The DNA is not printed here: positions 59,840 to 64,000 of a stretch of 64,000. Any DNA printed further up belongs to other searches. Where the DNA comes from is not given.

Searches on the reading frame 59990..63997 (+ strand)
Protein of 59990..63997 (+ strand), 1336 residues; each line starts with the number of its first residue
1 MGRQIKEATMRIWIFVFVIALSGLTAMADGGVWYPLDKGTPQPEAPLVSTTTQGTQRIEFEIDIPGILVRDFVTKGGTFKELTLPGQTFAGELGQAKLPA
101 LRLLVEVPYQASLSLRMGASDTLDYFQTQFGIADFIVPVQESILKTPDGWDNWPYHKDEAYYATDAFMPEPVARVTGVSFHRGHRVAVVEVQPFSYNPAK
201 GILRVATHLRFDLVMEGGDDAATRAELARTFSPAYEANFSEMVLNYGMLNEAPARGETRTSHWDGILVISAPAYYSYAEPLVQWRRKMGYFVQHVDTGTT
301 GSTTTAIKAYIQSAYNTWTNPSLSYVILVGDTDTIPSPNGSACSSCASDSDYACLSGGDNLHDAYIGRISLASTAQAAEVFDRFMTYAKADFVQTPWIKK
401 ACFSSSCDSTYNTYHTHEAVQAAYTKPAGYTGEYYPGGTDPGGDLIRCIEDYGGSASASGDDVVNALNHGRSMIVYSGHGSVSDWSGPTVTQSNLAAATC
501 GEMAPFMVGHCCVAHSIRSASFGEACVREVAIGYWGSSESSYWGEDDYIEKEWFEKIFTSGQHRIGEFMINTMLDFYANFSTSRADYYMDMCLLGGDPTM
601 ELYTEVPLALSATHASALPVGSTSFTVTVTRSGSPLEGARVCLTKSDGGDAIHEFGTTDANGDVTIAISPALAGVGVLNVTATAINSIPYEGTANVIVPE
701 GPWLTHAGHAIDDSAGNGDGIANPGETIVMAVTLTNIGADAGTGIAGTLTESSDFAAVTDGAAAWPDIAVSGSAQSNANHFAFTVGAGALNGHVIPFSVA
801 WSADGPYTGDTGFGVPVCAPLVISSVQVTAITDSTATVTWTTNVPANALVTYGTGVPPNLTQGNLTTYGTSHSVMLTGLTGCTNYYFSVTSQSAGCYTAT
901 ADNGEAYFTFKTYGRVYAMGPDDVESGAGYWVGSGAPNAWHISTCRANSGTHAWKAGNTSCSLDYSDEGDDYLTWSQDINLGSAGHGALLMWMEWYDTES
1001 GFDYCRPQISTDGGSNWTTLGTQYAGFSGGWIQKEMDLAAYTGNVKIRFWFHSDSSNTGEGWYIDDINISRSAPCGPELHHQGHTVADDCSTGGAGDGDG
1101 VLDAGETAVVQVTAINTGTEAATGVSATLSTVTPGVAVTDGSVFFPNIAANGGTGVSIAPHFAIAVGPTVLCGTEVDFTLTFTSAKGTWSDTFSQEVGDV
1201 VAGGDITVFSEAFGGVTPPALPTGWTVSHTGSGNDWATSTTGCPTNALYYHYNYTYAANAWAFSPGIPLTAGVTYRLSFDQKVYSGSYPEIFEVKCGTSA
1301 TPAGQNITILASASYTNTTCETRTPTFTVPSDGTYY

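Call 68: search_protein_families(library=pfam, proteins=[window:59990-63997:+], max_evalue=0.001)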
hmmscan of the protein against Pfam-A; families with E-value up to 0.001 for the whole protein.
window:59990-63997:+ (1336 aa): 6 families
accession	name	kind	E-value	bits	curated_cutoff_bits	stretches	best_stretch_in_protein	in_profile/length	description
PF01364.23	Peptidase_C25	-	7.5e-52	177.2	23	1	267-602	2-374/374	Peptidase family C25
PF08126.16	Propeptide_C25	-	4e-14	52.7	22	1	42-214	8-171/205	Propeptide_C25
PF20773.4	InhA-like_MAM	-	4.7e-10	39.7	26.9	1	965-1069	42-162/191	Immune inhibitor A-like, MAM domain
PF16656.11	Pur_ac_phosph_N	-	1.3e-05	26.1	30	1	826-894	6-83/93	Purple acid Phosphatase, N-terminal domain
PF00041.27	fn3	-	0.00017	22.2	25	0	824-895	4-72/84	Fibronectin type III domain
PF21471.3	Reelin_subrepeat-B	-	0.00079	19.7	27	0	1008-1069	63-126/127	Reelin subrepeat B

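Call 85: search_protein_families(library=ncbifam, proteins=[window:59990-63997:+], max_evalue=0.001)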
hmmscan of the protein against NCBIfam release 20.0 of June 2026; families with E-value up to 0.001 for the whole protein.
window:59990-63997:+ (1336 aa): 5 families
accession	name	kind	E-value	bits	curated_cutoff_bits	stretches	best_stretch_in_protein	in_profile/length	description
NF038112.1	myxo_dep_M36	subfamily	2.4e-17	61.5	1500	1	1076-1282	858-1056/1604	myxosortase-dependent M36 family metallopeptidase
TIGR03900.1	prc_long_Delta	hypoth_equivalog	1.9e-08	32.8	660.95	0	702-743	665-707/973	MXAN_5808 family serine peptidase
NF033707.1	T9SS_sortase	equivalog_domain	1.1e-07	29.9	420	1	359-604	486-734/1095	type IX secretion system sortase PorU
NF038111.1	rhom_dep_M36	equivalog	2.3e-06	25.3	1700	0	1096-1151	863-920/1315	rhombosortase-dependent M36 family metallopeptidase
NF038128.1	choice_anch_J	domain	6.2e-06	26.5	30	1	1209-1318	2-122/162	choice-of-anchor J domain-containing protein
